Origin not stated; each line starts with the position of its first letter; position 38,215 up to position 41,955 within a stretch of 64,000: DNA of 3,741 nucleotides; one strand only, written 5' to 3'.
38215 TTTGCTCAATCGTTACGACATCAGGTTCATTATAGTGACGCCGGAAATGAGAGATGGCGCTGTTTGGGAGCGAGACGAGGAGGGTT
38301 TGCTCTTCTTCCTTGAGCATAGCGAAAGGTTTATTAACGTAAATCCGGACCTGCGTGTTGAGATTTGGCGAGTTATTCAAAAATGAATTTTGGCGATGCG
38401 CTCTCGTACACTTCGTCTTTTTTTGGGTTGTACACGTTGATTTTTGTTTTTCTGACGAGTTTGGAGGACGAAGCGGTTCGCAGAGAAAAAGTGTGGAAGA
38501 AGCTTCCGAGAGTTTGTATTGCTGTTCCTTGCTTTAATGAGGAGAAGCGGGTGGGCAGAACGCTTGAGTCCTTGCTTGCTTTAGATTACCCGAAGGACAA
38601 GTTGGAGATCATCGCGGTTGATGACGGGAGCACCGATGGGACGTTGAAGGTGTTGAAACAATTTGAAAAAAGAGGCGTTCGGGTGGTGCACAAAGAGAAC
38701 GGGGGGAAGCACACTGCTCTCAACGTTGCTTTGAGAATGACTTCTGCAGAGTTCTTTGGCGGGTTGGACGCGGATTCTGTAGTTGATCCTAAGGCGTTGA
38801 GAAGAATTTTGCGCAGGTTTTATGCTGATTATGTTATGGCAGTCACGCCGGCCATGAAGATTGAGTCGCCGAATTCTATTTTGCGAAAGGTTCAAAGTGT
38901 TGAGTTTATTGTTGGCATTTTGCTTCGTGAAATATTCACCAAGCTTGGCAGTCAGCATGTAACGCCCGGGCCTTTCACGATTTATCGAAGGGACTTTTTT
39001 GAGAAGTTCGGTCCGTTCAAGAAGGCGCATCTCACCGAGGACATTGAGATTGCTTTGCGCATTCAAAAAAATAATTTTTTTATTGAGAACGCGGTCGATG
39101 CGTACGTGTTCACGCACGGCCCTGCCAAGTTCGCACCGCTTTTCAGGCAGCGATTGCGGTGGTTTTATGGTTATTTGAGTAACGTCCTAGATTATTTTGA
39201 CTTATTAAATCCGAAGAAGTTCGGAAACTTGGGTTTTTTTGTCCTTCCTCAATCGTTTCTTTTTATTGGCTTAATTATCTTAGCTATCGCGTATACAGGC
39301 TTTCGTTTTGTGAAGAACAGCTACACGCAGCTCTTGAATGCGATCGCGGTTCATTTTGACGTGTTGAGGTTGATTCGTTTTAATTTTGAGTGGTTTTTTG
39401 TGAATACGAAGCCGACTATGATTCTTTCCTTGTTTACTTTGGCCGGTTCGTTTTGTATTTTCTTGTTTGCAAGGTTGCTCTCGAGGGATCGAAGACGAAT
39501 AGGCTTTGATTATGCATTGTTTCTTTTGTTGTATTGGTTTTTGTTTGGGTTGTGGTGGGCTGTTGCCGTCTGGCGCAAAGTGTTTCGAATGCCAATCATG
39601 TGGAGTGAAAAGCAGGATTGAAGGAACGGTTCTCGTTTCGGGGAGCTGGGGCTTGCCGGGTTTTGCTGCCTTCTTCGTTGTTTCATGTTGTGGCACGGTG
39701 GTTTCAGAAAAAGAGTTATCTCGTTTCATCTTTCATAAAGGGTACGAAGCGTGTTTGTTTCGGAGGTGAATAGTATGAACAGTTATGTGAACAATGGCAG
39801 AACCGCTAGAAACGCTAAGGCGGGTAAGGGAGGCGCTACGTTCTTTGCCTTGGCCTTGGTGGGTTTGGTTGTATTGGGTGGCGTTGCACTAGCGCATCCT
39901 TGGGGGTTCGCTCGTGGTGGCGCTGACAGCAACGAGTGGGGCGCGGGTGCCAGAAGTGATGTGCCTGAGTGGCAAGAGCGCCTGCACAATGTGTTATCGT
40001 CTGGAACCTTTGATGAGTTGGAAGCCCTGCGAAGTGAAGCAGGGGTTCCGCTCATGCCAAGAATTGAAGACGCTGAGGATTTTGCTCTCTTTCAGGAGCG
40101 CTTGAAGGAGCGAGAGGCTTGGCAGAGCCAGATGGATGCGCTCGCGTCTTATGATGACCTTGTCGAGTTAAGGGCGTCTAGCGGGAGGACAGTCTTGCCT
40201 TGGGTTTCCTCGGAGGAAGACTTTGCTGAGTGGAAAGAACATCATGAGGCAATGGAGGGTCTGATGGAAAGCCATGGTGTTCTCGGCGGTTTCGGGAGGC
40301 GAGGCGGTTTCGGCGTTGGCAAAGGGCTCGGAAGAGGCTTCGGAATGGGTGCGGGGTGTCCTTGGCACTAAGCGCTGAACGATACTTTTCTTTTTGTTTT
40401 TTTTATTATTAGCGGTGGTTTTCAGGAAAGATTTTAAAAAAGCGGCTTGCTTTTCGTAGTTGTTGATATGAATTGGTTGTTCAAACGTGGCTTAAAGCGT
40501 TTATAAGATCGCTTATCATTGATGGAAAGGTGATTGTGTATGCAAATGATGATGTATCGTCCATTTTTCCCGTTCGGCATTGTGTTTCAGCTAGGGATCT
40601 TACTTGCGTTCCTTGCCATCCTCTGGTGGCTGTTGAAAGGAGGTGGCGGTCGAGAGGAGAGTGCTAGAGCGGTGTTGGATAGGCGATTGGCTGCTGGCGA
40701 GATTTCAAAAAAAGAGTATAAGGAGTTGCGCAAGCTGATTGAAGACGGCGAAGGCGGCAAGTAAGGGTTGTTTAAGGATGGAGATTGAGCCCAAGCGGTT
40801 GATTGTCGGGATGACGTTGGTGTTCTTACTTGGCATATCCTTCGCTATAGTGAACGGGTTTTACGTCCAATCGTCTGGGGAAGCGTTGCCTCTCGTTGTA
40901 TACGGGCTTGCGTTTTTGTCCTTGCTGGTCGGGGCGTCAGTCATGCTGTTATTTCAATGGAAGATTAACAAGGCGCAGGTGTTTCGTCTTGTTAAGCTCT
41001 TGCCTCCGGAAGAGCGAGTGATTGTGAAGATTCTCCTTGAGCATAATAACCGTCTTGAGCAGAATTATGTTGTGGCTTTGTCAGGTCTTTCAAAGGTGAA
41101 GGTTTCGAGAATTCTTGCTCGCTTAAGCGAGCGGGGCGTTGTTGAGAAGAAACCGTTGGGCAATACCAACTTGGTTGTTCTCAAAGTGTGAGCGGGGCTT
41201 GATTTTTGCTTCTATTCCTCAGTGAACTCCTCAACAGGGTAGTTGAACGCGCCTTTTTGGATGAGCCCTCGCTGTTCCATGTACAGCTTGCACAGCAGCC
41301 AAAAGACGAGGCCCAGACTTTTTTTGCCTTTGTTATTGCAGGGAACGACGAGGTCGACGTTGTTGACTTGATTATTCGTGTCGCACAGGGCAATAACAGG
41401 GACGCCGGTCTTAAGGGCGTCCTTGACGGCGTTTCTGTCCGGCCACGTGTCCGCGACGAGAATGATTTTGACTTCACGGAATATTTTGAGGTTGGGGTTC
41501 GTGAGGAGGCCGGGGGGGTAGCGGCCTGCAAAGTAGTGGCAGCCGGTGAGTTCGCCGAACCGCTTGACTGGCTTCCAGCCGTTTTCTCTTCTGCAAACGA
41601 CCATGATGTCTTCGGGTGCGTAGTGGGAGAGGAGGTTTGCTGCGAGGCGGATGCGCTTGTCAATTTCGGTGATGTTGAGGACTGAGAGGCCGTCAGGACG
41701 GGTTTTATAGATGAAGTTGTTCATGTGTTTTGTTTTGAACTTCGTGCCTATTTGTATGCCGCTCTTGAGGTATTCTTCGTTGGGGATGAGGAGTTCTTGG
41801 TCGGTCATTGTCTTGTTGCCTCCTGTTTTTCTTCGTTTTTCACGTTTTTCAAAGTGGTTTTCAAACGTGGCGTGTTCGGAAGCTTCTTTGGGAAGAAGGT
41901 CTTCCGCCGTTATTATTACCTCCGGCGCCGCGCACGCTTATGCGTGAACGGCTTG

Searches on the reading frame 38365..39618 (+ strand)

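Call 88: search_protein_families(library=pfam, proteins=[window:38365-39618:+], max_evalue=0.01)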
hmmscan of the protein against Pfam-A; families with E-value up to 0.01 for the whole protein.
window:38365-39618:+ (418 aa): 6 families
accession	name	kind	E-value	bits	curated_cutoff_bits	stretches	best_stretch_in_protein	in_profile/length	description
PF00535.33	Glycos_transf_2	-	5.2e-33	114.8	23.3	1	51-215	1-167/168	Glycosyl transferase family 2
PF13641.12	Glyco_tranf_2_3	-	2.8e-29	103.2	27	1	48-269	1-230/230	Glycosyltransferase like family 2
PF13632.12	Glyco_trans_2_3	-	5.1e-16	59.5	27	1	134-347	5-153/198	Glycosyl transferase family group 2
PF13506.12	Glyco_transf_21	-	6.8e-07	29.3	21.7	1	115-266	18-172/174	Glycosyl transferase family 21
PF03142.21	Chitin_synth_2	-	2.2e-06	27.1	27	0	133-208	207-285/527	Chitin synthase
PF10111.15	Glyco_tranf_2_2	-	0.00072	19.6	27.3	1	54-242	4-208/276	Glycosyltransferase like family 2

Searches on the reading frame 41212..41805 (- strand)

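Call 88: search_protein_families(library=pfam, proteins=[window:41212-41805:-], max_evalue=0.01)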
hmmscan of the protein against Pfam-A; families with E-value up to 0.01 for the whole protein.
window:41212-41805:- (197 aa): 1 family
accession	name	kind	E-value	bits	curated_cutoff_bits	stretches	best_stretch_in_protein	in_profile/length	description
PF00318.25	Ribosomal_S2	-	1.5e-19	70.6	26.1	2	113-173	151-211/216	Ribosomal protein S2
